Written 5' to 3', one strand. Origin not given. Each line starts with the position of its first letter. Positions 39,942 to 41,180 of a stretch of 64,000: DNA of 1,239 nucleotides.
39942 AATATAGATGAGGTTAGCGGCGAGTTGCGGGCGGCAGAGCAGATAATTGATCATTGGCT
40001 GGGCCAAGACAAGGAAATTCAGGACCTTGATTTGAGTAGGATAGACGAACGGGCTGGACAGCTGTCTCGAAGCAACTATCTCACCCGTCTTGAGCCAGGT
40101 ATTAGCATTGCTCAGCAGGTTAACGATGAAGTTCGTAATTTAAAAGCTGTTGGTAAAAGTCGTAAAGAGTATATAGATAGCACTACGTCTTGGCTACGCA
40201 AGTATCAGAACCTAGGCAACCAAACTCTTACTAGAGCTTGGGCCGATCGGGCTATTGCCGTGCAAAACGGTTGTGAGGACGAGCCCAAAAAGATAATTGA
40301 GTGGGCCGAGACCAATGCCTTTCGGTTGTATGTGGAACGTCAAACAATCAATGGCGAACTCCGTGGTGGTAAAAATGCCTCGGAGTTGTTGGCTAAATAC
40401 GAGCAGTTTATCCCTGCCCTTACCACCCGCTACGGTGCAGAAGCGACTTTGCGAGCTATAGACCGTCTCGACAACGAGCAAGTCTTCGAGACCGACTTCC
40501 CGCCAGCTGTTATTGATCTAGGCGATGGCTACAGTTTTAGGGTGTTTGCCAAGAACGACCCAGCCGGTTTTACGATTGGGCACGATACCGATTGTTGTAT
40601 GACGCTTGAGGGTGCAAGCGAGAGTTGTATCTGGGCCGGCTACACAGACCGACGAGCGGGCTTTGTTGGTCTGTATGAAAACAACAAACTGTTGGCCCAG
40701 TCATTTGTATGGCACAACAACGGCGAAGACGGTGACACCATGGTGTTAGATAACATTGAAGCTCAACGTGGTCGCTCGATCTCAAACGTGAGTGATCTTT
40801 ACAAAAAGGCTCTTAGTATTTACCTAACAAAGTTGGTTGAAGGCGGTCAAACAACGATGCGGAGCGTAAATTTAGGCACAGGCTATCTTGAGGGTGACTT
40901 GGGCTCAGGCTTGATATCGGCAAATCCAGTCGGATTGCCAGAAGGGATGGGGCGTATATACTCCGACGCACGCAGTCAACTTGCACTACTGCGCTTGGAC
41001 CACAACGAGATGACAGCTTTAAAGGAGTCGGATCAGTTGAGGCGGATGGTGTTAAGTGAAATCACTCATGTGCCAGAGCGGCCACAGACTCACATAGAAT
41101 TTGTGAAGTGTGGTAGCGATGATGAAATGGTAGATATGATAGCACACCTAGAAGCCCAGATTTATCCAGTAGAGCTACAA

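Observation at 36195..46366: Giant HEAT-repeat/GNAT protein linked to a MacB-type ABC exporter and an ECF sigma/anti-sigma pair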

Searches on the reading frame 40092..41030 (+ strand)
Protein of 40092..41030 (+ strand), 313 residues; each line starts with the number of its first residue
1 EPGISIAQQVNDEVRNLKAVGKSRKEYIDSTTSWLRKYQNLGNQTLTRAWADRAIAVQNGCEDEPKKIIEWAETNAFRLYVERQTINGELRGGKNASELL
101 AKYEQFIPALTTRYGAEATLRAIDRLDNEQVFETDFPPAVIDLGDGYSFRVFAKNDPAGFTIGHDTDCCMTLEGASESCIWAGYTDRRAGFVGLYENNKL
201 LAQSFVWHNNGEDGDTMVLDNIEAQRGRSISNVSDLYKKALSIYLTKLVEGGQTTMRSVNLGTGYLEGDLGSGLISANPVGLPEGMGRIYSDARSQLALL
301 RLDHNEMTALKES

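Call 37: find_homologous_proteins(query=A3, max_evalue=0.001)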
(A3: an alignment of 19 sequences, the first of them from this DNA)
Query A3 (19 sequences) (313 aa, profile of the alignment): 3 proteins with E <= 0.001 among 7878 candidates.
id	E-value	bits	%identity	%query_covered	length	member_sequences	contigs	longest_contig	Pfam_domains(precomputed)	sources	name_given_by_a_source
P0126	1.6e-75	273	36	79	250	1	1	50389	-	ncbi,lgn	ncbi:MAG: hypothetical protein ACREGA_02810 [Candidatus Saccharimonadales bacterium]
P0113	8.9e-52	195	41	58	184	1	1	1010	-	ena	-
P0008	4.5e-9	54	98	26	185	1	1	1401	-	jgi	jgi:hypothetical protein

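Call 38: search_solved_structures(query=A3, max_evalue=10, show_alignments=3)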
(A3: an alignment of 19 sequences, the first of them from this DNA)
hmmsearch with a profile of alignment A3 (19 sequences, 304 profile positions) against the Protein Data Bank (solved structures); distinct sequences matched with E-value up to 10: 5.
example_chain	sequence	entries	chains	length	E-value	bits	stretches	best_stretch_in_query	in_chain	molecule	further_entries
3pr3_A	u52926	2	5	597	0.063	16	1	54-130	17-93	Glucose-6-phosphate isomerase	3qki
6gz3_AY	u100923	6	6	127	0.71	12.6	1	222-270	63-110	Ribosomal protein L26 | ribosomal protein uL24 | 60S ribosomal protein L26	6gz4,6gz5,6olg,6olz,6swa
7nwg_Y3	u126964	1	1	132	0.76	12.5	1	222-271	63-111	Ribosomal protein L26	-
9y49_CY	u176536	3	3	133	0.83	12.4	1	222-271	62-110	60S ribosomal protein L26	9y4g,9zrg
11he_26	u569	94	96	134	0.85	12.3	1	222-271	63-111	60S ribosomal protein L26 | uL24 | Ribosomal protein uL24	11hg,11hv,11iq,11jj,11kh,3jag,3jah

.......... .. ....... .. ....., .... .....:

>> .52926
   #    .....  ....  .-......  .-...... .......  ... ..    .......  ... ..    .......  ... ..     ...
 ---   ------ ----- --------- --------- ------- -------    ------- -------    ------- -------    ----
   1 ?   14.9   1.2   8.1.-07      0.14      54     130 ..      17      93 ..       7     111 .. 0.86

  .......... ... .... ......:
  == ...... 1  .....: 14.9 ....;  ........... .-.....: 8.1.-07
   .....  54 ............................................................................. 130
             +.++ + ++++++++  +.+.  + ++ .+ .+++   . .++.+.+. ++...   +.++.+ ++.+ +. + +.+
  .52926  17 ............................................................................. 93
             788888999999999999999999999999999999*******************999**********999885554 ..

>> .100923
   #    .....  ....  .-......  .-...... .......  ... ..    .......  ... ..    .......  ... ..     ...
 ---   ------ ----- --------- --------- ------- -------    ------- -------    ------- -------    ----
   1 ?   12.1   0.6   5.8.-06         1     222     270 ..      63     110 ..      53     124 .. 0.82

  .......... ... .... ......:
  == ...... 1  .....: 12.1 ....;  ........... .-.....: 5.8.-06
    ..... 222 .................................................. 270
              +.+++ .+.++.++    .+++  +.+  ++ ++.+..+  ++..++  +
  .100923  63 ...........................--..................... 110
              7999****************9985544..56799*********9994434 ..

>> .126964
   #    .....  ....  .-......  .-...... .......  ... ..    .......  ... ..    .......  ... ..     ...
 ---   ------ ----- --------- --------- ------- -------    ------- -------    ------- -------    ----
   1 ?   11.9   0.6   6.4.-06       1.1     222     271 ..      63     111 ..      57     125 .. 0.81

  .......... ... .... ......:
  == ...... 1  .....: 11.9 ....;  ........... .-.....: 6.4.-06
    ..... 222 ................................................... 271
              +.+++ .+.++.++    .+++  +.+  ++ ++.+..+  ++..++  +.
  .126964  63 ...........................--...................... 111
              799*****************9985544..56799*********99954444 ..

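Call 41: find_related_loci(query=A3, collection=genome_contigs, flank=10000)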
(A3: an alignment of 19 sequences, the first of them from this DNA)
Query A3 (313 aa) in genome_contigs; peptide patterns used: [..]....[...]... (x = any residue, [..] = any of these).
30 stretches matched a pattern; 24 encode a relative of the query (tblastn E <= 1e-3); 24 distinct loci.
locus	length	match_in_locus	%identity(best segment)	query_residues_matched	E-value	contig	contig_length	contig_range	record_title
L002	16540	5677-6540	55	8-300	2e-104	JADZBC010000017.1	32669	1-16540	MAG: bacterium isolate SJ655 c_000001863836, whole genome shotgun sequence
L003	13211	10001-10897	50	9-308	3e-93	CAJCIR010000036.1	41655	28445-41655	Chlamydiae bacterium isolate BOG_genome_mining.3 genome assembly, contig: k141_2320200, whole genome shotgun sequence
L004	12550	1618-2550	42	4-301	2e-70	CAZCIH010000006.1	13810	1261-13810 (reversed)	MAG TPA_asm: uncultured Candidatus Saccharibacteria bacterium isolate SRP189682_co1_501 genome assembly, contig: NODE_95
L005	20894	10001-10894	39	14-311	7e-62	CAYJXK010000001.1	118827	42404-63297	MAG TPA_asm: uncultured Gammaproteobacteria bacterium isolate ERP125453_co1_500 genome assembly, contig: NODE_63_length_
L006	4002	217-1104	38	14-312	1e-61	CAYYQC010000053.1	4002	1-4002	MAG TPA_asm: uncultured Gammaproteobacteria bacterium isolate SRP286056_co2_552 genome assembly, contig: NODE_40209_leng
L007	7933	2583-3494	35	14-313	4e-56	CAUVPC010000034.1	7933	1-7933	MAG TPA_asm: uncultured Candidatus Saccharibacteria bacterium isolate SRR13061575_bin.10_MetaWRAP_v1.3_MAG genome assemb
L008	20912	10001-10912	35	14-313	2e-55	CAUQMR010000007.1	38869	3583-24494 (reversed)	MAG TPA_asm: uncultured Candidatus Saccharibacteria bacterium isolate ERR9969112_bin.20_MetaWRAP_v1.3_MAG genome assembl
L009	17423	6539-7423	37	17-312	1e-54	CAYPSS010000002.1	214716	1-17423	MAG TPA_asm: uncultured Gammaproteobacteria bacterium isolate binchicken_co27_474 genome assembly, contig: NODE_57_lengt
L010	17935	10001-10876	37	17-311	1e-54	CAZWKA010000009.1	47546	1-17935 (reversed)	MAG TPA_asm: uncultured Gammaproteobacteria bacterium isolate SRP286056_co1_500 genome assembly, contig: NODE_739_length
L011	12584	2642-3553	34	14-313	3e-54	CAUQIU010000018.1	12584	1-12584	MAG TPA_asm: uncultured Candidatus Saccharibacteria bacterium isolate ERR9968750_bin.32_MetaWRAP_v1.3_MAG genome assembl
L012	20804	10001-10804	38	22-300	7e-49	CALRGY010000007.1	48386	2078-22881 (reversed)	MAG: Candidatus Uhrbacteria bacterium isolate TrH-25oct19-103 genome assembly, contig: TrH-25oct19-C1138, whole genome s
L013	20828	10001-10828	36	34-300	1e-48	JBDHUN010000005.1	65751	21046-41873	MAG: Candidatus Saccharimonas sp. isolate AS-MESO-3CA.158 NODE_1696_length_65751_cov_8.306605, whole genome shotgun sequ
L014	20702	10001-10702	36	20-265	4e-44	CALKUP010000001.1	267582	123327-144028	MAG TPA_asm: uncultured bacterium isolate SRR6231170_bin.100_CONCOCT_v1.1_MAG genome assembly, contig: ERZ650281.3, whol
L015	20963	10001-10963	33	2-313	2e-43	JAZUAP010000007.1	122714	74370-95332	MAG: Candidatus Nanosyncoccus sp. isolate T1900045319_YK20190008.MAGScoT_cleanbin_000041 SGB_6341_k141_1037535, whole ge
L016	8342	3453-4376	32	4-313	5e-42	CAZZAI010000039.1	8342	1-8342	MAG TPA_asm: uncultured Candidatus Saccharibacteria bacterium isolate SRP278969_co2_155 genome assembly, contig: NODE_11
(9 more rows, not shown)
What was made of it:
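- Homologs occur in Saccharibacteria, Uhrbacteria, Nomurabacteria, Chlamydiae and gammaproteobacterial MAGs, with two paralogs in one MAG (call 41). The phyletic distribution is very patchy (call 41).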

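Call 49: predict_structure(alignment_id=A3)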
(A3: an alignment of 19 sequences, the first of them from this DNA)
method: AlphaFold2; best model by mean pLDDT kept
length: 313 residues; sequences in the alignment: 19
mean_pLDDT: 90.7   pTM: 0.83
mean pLDDT of the five models: 90.7, 90.0, 89.3, 88.5, 88.5
residues with pLDDT >= 90: 234; 70-90: 59; 50-70: 20; < 50: 0
segments of 3 or more residues with pLDDT < 50: none
pLDDT, mean of each block of 10 residues (from residue 1): 73 92 93 95 95 96 97 96 89 86 96 95 95 97 98 97 91 92 97 97 94 90 87 94 95 93 71 85 86 90 70 55
secondary structure, 60 per line:
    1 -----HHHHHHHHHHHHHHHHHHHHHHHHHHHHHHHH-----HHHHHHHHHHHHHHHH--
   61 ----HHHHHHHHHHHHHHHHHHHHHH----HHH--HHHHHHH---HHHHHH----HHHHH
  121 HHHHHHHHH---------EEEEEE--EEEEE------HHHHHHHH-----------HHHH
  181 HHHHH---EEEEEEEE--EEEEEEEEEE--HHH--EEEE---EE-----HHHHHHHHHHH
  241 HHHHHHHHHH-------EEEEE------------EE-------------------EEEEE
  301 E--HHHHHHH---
elements in order: H6-37 H43-58 H65-86 H96-102 H106-111 H116-129 E139-144 E147-151 H158-165 H177-185 E189-196 E199-208 E216-219 H230-250 E258-262 E296-301 H304-310
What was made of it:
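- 40107..40478 (+): Helical bundle (aa 1305-1428) that precedes and belongs to the family-defining core. AF2 core model, pLDDT 90.7, helices H6-129 (call 49).
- On GNAT-like fold (Cys core, aa 1438-1600): The model has pLDDT 90.7 (call 49).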

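Call 61: fold_search(model_id=the predicted structure, library=viral)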
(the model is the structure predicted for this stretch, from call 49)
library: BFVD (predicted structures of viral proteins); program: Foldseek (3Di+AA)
matches with E <= 10: 700; with E <= 0.001: 6
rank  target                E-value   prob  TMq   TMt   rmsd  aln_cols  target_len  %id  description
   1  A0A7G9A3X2            1.3e-11  1.00  0.49  0.24   9.8       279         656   19  Uncharacterized protein [Bacteriophage sp.]
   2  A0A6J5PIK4            1.4e-04  1.00  0.27  0.40  10.1       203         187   14  Uncharacterized protein [uncultured Caudovirales phage]
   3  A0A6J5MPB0            2.3e-04  1.00  0.35  0.54   6.0       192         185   11  NAT_SF domain containing protein [uncultured Caudovirales phage]
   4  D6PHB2                2.9e-04  1.00  0.29  0.42   8.1       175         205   16  (no name in the UniProt tables at hand)
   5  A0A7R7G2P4            3.4e-04  0.97  0.22  0.11  18.0       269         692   15  (no name in the UniProt tables at hand)
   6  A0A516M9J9            6.9e-04  1.00  0.29  0.17  12.6       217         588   14  (no name in the UniProt tables at hand)
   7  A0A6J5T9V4            1.0e-03  1.00  0.33  0.46   6.2       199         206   11  Uncharacterized protein [uncultured Caudovirales phage]
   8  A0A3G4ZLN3            1.4e-03  1.00  0.25  0.40   5.1       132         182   10  N-acyltransferase [Terrestrivirus sp.]
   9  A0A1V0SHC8            1.5e-03  1.00  0.27  0.37   6.6       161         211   16  N-acetyltransferase [Hokovirus HKV1]
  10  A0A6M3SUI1            1.5e-03  0.99  0.28  0.18   7.6       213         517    9  Acetyltransferase [Gordonia phage Secretariat]
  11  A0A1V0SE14            1.5e-03  1.00  0.24  0.44   6.4       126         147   15  Acetyltransferase GNAT family protein [Indivirus ILV1]
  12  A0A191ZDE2            1.9e-03  1.00  0.29  0.50   6.7       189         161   13  (no name in the UniProt tables at hand)
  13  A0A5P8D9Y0            2.5e-03  0.99  0.29  0.19   9.2       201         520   12  N-acetyltransferase domain-containing protein [Gordonia phage OhMyWard]
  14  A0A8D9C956            2.6e-03  0.89  0.20  0.10  13.1       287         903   13  Uncharacterized protein [uncultured marine phage]
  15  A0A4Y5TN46            3.5e-03  1.00  0.29  0.50   7.1       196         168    8  (no name in the UniProt tables at hand)
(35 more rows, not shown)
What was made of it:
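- On GNAT-like fold (Cys core, aa 1438-1600): GNATs also dominate the BFVD hits (call 61).
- Closest known: PcfJ-like domain. Same: PcfJ-like phage proteins appear weakly in the structural search (E ~4e-3; call 61).
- The best viral structural match is an uncharacterised phage protein at E 1e-11 (call 61).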

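Call 85: find_related_loci(query=A3, collection=viral_contigs, flank=8000)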
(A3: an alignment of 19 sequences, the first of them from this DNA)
Query A3 (313 aa) in viral_contigs; peptide patterns used: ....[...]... (x = any residue, [..] = any of these).
11 stretches matched a pattern, but none encodes a relative of the query by tblastn (E <= 1e-3).
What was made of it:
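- No relatives found in IMG/VR by motif scan (call 85).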

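Call 92: search_protein_families(library=pfam, proteins=[L002:649-1458:+, L002:7159-7752:+, L002:7765-8097:+, L002:8134-8715:+, L002:8778-10478:+, L002:10516-11004:+, L002:11473-12177:+, L002:12174-13547:+, L002:13637-14260:-, L002:14809-15396:-], max_evalue=0.001)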
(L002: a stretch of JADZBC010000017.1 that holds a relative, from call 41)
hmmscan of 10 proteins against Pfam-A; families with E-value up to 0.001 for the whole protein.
L002:649-1458:+ (269 aa): 1 family
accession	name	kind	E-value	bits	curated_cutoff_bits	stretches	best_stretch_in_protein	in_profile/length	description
PF02163.28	Peptidase_M50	-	2.1e-20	73.4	27.2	2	61-135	4-100/221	Peptidase family M50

L002:7159-7752:+ (197 aa): 1 family
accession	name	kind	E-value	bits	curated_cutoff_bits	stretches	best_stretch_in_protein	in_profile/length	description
PF01625.27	PMSR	-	5.9e-63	212.1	23.7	1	9-160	1-153/153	Peptide methionine sulfoxide reductase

L002:7765-8097:+ (110 aa): 0 families

L002:8134-8715:+ (193 aa): 1 family
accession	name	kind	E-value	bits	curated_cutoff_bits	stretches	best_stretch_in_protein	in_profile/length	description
PF07884.19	VKOR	-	3.8e-24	85.8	27.5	1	16-142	3-129/134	Vitamin K epoxide reductase family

L002:8778-10478:+ (566 aa): 2 families
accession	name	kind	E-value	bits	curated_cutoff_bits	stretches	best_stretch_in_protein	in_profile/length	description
PF00916.26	Sulfate_transp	-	8.6e-82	275.3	23.2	1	22-388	2-380/380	Sulfate permease family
PF01740.26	STAS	-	4.3e-14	52.6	22.6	1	441-543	3-100/106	STAS domain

L002:10516-11004:+ (162 aa): 2 families
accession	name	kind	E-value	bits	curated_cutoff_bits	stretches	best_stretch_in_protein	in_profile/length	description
PF00255.25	GSHPx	-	3e-37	127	27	1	4-111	1-108/108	Glutathione peroxidase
PF00578.27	AhpC-TSA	-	4.6e-06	27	26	1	6-66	7-69/124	AhpC/TSA family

L002:11473-12177:+ (234 aa): 4 families
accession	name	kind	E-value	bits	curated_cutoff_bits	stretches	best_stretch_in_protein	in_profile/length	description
PF00005.33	ABC_tran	-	3.9e-33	115.4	25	1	23-169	3-136/137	ABC transporter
PF13304.12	AAA_21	-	1.8e-07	32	27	0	111-205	189-303/304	AAA domain, putative AbiEii toxin, Type IV TA system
PF02463.25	SMC_N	-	7.2e-05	22.7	40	1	32-212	25-209/220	RecF/RecN/SMC N terminal domain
PF13555.12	AAA_29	-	0.00026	21.1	27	1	29-49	21-40/61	P-loop containing region of AAA domain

L002:12174-13547:+ (457 aa): 2 families
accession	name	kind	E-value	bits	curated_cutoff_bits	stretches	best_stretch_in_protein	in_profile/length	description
PF02687.27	FtsX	-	1.5e-20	73.8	25.5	1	329-450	3-120/120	FtsX-like permease C-terminal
PF12704.14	MacB_PCD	-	1.2e-11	45.8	27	1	21-292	1-201/207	MacB-like periplasmic core domain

L002:13637-14260:- (207 aa): 0 families

L002:14809-15396:- (195 aa): 1 family
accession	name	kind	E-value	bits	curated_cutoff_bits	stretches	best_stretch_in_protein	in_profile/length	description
PF03703.20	bPH_2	-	1e-13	51.7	22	1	93-171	2-78/78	Bacterial PH domain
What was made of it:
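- The closest homolog locus, L002, has an ABC+MacB-FtsX pair 4.3 kb downstream (call 92). In L002, five unrelated genes (MsrA, VKOR, SulP, GPx and one unknown) intervene, and there is no sigma factor (call 92).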

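Call 97: search_protein_families(library=pfam, proteins=[L009:707-1225:+, L009:2244-2912:+, L009:3298-4245:+, L009:8580-9008:+, L009:9104-9493:+, L009:9622-10332:+, L009:10336-11895:+, L009:12438-12953:+, L009:13922-14560:-, L009:15171-16922:+], max_evalue=0.001)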
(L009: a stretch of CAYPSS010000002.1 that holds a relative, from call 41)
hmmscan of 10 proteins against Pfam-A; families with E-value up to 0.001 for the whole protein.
L009:707-1225:+ (172 aa): 0 families

L009:2244-2912:+ (222 aa): 0 families

L009:3298-4245:+ (315 aa): 1 family
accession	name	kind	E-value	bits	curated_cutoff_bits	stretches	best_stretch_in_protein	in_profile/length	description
PF01699.29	Na_Ca_ex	-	2e-34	119.2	24.9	2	165-307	1-150/151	Sodium/calcium exchanger protein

L009:8580-9008:+ (142 aa): 1 family
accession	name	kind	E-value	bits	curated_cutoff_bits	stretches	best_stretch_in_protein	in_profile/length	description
PF01699.29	Na_Ca_ex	-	3.2e-18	66.6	24.9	1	2-134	11-150/151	Sodium/calcium exchanger protein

L009:9104-9493:+ (129 aa): 0 families

L009:9622-10332:+ (236 aa): 0 families

L009:10336-11895:+ (519 aa): 1 family
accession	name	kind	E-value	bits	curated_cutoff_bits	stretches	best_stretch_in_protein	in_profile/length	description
PF01564.23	Spermine_synth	-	2.3e-10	40.8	22.9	1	293-436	15-157/186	Spermine/spermidine synthase domain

L009:12438-12953:+ (171 aa): 1 family
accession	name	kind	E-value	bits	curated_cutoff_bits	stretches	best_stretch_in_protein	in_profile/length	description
PF10604.15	Polyketide_cyc2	-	3.9e-05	24.4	27.4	1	34-144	3-110/142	Polyketide cyclase / dehydrase and lipid transport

L009:13922-14560:- (212 aa): 1 family
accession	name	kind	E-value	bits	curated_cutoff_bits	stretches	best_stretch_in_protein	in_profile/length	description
PF01066.26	CDP-OH_P_transf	-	1.9e-23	84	22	1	15-180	3-138/152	CDP-alcohol phosphatidyltransferase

L009:15171-16922:+ (583 aa): 7 families
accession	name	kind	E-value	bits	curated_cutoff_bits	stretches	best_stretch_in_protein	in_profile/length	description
PF08275.17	DNAG_N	-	8.3e-42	142.7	26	1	117-241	3-128/128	DNA primase catalytic core, N-terminal domain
PF01807.25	Zn_ribbon_DnaG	-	3e-37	126.8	24.9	1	4-94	6-96/98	CHC2 zinc finger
PF13155.12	Toprim_2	-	3.4e-22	79.1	22.1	1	251-335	1-87/88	Toprim-like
PF13662.12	Toprim_4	-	8.3e-19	68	25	1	250-324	3-84/85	Toprim domain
PF01751.28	Toprim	-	5e-12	46.3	23.1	1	250-325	2-95/96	Toprim domain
PF10410.14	DnaB_bind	-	3.4e-07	30.9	20.6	1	354-407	1-54/56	DnaB-helicase binding domain of primase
PF13362.12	Toprim_3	-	2.9e-05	24.9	27.2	1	250-336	2-89/95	Toprim domain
